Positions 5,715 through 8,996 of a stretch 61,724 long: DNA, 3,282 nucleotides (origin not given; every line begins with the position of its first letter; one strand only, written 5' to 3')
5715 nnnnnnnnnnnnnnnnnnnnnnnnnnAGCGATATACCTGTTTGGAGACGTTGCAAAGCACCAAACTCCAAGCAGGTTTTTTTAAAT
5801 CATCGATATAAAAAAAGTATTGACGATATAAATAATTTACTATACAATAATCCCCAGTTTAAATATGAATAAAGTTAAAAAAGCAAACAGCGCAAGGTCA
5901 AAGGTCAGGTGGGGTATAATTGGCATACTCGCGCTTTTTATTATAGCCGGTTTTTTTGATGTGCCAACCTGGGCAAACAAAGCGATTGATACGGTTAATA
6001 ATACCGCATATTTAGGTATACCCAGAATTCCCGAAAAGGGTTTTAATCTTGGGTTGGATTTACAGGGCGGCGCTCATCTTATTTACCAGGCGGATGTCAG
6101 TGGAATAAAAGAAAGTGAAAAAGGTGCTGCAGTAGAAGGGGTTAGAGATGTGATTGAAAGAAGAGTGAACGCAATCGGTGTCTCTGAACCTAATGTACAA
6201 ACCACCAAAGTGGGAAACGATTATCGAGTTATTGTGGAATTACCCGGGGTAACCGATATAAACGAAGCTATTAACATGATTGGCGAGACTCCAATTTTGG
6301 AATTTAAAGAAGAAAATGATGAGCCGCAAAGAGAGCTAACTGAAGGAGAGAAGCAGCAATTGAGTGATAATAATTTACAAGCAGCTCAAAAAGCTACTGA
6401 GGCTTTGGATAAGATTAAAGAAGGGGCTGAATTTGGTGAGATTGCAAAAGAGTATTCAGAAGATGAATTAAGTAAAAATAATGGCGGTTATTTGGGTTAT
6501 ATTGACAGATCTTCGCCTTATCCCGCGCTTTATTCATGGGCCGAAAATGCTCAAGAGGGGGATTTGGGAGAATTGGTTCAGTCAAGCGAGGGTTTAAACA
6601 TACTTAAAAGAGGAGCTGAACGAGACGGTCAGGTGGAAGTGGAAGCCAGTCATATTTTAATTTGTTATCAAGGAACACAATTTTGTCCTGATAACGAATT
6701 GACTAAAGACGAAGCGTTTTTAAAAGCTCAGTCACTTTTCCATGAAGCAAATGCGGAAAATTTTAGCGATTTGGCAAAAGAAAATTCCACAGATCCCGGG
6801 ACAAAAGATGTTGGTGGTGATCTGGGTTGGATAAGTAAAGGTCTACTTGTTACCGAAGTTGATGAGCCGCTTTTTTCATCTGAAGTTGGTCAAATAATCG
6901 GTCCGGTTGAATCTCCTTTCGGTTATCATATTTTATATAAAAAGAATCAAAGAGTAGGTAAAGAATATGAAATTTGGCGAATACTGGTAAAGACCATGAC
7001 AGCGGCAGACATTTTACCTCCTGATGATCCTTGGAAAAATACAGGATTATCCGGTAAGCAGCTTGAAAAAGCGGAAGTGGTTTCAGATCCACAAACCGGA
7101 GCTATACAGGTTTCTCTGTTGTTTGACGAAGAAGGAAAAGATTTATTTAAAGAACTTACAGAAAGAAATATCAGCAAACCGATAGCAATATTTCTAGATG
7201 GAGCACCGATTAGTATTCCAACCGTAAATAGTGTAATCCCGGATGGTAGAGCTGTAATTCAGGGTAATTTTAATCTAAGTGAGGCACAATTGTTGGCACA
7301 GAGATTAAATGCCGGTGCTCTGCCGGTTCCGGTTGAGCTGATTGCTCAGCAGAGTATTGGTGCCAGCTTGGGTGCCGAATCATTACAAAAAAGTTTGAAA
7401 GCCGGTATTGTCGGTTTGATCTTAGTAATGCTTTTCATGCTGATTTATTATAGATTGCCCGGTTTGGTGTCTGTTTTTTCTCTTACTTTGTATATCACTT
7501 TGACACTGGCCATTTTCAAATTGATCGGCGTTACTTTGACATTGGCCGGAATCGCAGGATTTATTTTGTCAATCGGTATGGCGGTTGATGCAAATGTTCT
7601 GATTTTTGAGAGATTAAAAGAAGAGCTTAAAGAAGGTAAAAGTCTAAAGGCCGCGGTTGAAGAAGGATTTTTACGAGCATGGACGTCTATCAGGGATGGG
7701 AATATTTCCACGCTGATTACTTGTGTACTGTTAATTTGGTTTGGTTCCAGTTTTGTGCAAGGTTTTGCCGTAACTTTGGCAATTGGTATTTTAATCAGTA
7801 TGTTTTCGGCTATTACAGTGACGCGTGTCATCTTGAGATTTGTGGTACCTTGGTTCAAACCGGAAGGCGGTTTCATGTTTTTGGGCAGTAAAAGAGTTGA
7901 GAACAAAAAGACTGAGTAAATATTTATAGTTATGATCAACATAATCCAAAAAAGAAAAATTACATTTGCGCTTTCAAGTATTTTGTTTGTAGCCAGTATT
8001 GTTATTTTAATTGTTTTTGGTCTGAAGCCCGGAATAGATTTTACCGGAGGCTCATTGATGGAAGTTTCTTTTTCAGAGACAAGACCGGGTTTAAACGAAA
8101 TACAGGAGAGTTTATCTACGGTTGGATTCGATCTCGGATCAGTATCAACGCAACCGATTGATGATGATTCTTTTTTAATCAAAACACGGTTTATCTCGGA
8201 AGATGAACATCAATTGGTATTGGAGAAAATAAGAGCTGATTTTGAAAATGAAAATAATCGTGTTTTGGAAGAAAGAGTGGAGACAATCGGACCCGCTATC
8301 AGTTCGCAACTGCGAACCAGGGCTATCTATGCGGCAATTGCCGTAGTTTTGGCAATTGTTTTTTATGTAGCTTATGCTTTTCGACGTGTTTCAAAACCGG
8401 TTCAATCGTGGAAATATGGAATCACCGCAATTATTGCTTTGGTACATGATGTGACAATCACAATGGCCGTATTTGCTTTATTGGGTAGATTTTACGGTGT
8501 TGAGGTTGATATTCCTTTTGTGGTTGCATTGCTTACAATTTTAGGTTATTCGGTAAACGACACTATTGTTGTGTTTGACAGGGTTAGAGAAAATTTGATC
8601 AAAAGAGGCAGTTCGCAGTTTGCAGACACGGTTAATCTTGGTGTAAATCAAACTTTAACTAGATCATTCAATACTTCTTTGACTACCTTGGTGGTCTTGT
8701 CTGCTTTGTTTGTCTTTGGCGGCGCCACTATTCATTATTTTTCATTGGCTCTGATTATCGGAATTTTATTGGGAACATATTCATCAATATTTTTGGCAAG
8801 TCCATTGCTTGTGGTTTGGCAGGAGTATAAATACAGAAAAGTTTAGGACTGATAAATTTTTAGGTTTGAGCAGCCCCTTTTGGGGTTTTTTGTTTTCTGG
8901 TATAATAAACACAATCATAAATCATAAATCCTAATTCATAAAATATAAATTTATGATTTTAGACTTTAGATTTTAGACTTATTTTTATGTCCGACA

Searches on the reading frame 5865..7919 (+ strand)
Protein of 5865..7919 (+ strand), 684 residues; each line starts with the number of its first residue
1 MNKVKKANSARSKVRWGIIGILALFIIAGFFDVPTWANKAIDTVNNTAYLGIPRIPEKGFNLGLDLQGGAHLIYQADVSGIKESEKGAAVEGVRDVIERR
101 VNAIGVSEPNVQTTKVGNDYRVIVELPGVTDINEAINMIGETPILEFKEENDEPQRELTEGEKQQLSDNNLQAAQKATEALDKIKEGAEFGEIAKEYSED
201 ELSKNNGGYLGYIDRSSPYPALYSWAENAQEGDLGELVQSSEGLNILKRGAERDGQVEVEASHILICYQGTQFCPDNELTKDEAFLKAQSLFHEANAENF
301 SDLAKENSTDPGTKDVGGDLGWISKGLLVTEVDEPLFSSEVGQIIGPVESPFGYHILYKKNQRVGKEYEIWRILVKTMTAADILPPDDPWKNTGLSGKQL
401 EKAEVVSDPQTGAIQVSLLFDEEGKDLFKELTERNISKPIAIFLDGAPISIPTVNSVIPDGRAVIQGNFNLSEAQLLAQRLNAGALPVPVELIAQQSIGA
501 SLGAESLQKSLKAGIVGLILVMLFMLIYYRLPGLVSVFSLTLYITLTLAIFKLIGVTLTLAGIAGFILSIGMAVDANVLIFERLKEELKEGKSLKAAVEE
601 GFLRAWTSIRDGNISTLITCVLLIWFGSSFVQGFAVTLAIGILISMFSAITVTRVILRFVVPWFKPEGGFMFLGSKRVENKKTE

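Call 63: search_protein_families(library=pfam, proteins=[window:5865-7919:+], max_evalue=0.00001)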
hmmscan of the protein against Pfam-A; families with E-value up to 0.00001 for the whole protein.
window:5865-7919:+ (684 aa): 8 families
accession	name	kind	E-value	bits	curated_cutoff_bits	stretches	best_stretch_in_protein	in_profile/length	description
PF13616.12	Rotamase_3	-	1.1e-37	129.6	22.5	2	246-357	3-110/116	PPIC-type PPIASE domain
PF00639.27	Rotamase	-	1e-34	119.8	21.7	2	263-359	1-95/97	PPIC-type PPIASE domain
PF22599.2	SecDF_P1_head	-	1.5e-26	93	27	1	392-488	18-114/114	SecDF, P1 head subdomain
PF21760.3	SecD_1st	-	8.3e-17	60.8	27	1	91-151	2-59/60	Protein translocase subunit SecDF, P1 domain, N-terminal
PF02355.23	SecD_SecF_C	-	1.2e-15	57.9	20.5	1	490-659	13-185/189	Protein export membrane protein SecD/SecF, C-terminal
PF03176.21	MMPL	-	1.8e-10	40.7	20.5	1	508-663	143-305/333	MMPL family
PF13145.12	Rotamase_2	-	2.3e-08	35.3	27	0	288-360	39-106/121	PPIC-type PPIASE domain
PF00873.25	ACR_tran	-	1.1e-07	30.5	28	1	506-655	329-484/1021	AcrB/AcrD/AcrF family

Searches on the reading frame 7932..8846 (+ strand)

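Call 11: search_protein_families(library=pfam, proteins=[window:7932-8846:+])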
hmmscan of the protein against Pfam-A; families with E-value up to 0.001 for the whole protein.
window:7932-8846:+ (304 aa): 2 families
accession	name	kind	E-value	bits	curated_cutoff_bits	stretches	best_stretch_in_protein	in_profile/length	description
PF02355.23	SecD_SecF_C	-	1.4e-58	197.9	20.5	1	105-298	7-188/189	Protein export membrane protein SecD/SecF, C-terminal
PF07549.19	Sec_GG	-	1.6e-08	34.2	20.3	1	24-49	1-26/28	SecD/SecF GG Motif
